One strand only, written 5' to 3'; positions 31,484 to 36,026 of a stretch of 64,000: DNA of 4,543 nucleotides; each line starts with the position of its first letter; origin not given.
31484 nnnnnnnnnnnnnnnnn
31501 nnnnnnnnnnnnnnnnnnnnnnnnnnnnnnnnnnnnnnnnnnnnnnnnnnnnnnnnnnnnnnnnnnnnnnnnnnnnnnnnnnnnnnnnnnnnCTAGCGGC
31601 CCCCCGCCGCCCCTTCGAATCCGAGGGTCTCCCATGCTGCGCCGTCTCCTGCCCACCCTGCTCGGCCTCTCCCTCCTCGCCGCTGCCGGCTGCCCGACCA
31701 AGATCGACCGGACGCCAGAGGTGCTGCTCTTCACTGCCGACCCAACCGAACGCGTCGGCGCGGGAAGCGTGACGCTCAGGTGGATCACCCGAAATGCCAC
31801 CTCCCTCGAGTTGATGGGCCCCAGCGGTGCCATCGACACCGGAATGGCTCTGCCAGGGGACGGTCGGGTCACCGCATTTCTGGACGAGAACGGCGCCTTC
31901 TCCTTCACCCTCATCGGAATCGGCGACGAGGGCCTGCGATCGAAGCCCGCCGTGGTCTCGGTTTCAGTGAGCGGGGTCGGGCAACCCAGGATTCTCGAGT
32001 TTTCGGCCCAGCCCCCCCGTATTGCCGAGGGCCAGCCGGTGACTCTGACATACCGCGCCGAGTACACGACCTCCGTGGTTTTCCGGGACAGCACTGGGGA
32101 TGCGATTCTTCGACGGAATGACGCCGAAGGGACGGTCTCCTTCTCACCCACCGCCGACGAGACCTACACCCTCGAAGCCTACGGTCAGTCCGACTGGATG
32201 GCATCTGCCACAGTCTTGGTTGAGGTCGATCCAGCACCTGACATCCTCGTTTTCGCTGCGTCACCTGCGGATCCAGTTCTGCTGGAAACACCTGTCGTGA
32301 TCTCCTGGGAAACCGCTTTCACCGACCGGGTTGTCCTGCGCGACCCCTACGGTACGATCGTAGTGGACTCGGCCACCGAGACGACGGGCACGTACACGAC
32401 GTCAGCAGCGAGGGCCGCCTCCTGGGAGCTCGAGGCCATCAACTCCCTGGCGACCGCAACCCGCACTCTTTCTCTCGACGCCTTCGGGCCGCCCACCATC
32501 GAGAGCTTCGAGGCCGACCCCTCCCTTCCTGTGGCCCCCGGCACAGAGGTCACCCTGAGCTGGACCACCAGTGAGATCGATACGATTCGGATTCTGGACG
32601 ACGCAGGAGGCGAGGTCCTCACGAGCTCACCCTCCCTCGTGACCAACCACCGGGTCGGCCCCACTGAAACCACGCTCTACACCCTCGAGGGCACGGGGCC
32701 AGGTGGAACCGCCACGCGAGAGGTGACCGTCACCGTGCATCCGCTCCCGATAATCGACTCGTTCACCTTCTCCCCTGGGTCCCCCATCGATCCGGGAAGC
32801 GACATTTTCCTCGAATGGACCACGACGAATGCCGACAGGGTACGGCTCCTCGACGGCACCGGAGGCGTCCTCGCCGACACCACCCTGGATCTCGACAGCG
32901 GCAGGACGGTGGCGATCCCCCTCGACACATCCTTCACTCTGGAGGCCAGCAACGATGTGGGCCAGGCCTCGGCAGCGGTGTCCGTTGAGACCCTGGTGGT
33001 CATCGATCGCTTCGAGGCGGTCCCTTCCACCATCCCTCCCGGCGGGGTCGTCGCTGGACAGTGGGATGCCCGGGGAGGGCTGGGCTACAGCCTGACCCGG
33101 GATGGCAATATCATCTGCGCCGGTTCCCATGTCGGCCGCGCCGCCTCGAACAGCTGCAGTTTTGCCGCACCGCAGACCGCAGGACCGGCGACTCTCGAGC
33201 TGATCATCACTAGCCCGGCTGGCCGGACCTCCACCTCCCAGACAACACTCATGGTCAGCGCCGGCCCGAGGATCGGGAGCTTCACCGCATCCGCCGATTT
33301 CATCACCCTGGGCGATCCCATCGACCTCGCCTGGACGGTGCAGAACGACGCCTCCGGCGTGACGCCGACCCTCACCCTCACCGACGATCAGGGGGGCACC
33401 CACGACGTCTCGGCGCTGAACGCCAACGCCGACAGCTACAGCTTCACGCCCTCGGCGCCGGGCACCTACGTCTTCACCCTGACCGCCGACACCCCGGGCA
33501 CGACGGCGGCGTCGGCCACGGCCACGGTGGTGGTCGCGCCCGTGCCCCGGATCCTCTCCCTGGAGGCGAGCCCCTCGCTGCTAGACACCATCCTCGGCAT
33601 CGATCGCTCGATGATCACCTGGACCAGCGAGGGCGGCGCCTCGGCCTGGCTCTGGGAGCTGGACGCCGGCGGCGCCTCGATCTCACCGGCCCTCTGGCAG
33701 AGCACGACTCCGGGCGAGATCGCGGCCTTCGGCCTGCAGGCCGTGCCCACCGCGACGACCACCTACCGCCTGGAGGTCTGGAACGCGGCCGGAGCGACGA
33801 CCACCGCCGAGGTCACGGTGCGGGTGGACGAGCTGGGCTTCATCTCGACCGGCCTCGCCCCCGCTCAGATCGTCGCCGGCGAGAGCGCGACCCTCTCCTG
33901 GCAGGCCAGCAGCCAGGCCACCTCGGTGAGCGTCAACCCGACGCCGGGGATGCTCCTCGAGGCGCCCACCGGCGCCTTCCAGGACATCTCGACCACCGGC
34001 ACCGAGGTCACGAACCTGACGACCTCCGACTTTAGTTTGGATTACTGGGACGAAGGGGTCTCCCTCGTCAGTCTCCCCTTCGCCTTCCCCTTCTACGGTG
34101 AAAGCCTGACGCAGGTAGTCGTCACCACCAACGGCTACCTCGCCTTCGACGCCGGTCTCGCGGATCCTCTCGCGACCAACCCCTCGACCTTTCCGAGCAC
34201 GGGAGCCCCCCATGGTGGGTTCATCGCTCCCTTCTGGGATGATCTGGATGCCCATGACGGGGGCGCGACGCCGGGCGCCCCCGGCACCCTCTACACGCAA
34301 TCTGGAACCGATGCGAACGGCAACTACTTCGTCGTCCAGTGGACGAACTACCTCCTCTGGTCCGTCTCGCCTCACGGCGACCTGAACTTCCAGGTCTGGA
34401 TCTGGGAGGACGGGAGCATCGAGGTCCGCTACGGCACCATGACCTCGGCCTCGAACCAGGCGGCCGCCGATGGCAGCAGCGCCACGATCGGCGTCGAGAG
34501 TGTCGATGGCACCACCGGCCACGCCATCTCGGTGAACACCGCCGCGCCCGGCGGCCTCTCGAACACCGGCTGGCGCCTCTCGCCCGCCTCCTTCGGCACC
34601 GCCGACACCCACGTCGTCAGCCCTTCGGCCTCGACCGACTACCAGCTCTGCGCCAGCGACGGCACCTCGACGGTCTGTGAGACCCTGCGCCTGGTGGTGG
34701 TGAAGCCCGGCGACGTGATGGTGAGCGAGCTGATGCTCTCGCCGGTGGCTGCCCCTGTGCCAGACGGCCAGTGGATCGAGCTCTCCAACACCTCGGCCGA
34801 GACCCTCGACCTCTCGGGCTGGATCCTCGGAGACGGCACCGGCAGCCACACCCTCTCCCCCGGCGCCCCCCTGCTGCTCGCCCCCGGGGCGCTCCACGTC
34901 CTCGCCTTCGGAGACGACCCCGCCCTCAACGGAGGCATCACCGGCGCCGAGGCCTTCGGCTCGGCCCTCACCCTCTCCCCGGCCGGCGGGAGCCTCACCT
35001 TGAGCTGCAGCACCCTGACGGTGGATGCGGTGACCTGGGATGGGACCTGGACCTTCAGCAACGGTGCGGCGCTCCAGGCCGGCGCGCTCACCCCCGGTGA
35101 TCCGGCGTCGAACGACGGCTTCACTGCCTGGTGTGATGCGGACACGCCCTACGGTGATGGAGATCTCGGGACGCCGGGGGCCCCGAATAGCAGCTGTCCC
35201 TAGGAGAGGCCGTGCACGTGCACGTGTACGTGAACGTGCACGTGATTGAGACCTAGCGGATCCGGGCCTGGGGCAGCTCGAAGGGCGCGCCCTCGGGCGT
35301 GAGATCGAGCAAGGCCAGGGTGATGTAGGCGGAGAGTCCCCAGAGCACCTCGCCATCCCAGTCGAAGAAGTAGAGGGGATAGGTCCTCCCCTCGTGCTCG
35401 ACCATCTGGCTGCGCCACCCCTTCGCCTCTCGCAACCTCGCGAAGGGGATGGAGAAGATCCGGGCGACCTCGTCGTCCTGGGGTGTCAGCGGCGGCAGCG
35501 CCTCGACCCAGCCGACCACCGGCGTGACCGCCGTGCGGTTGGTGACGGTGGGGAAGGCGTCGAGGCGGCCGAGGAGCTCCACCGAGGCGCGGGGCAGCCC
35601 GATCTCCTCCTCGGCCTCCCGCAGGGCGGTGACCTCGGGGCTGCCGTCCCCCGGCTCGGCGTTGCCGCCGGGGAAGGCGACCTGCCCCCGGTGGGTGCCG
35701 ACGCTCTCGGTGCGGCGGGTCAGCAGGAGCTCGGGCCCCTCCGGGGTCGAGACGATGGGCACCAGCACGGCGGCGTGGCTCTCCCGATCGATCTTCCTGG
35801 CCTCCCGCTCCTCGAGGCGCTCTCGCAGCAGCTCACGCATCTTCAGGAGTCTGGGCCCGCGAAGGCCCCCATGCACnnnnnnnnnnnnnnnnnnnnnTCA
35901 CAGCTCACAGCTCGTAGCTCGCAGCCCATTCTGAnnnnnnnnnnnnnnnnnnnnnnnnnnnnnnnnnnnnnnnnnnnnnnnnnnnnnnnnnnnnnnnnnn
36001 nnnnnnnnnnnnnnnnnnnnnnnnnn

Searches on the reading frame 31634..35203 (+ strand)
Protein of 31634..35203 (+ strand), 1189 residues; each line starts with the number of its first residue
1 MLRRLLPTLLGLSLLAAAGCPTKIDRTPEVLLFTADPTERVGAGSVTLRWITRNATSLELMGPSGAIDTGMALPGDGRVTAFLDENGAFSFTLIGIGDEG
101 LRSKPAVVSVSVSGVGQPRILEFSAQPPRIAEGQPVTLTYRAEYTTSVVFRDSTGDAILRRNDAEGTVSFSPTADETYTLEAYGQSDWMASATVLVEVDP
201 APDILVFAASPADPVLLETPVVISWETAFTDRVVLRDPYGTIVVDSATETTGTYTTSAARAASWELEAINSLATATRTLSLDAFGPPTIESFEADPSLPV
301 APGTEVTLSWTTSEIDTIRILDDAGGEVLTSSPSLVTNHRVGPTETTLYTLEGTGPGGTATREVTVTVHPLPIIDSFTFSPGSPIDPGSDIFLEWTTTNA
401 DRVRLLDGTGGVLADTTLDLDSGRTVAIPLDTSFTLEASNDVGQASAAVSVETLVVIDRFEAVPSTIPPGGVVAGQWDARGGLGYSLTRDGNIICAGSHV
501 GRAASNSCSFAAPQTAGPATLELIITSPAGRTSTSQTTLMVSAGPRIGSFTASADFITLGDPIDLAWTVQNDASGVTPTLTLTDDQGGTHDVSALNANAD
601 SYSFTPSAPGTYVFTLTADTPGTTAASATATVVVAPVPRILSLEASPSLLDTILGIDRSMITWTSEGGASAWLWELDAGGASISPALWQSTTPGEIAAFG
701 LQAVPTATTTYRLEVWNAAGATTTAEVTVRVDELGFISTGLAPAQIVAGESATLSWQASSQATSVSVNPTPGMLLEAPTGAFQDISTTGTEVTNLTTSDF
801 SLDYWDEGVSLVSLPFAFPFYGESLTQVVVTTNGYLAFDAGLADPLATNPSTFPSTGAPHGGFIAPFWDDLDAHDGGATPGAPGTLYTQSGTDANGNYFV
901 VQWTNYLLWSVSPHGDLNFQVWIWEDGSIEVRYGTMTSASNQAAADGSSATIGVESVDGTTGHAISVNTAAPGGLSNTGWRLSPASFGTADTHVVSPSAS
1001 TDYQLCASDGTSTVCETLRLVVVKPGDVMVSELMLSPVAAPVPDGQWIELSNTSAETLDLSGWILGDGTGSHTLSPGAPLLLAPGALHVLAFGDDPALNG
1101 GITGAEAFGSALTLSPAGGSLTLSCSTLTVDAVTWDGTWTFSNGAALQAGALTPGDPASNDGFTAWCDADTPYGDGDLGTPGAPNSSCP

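Call 97: search_protein_families(library=pfam, proteins=[window:31634-35203:+], max_evalue=0.001)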
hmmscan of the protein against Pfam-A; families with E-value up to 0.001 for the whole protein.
window:31634-35203:+ (1189 aa): 3 families
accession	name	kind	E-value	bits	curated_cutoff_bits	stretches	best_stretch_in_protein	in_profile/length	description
PF00932.25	LTD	-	1.1e-09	39.1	34.3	1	1025-1088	5-73/109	Lamin Tail Domain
PF22352.2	K319L-like_PKD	-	2.2e-06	28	27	0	588-634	38-84/84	K319L-like, PKD domain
PF23623.1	GBD_IRG7_N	-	0.00067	20.2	27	0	568-625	29-87/95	IRG7 N-terminal galactose binding domain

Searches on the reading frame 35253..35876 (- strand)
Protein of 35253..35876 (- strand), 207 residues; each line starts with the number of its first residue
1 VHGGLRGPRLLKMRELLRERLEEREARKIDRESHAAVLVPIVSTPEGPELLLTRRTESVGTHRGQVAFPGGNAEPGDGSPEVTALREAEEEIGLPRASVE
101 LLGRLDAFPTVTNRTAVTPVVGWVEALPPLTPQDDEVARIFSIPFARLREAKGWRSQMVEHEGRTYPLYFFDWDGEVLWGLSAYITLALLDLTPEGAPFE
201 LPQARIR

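Call 97: search_protein_families(library=pfam, proteins=[window:35253-35876:-], max_evalue=0.001)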
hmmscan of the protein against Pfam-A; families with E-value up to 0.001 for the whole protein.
window:35253-35876:- (207 aa): 1 family
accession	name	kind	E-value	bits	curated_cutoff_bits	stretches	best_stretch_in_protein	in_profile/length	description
PF00293.34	NUDIX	-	7.7e-17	62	21.1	1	34-150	3-122/134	NUDIX domain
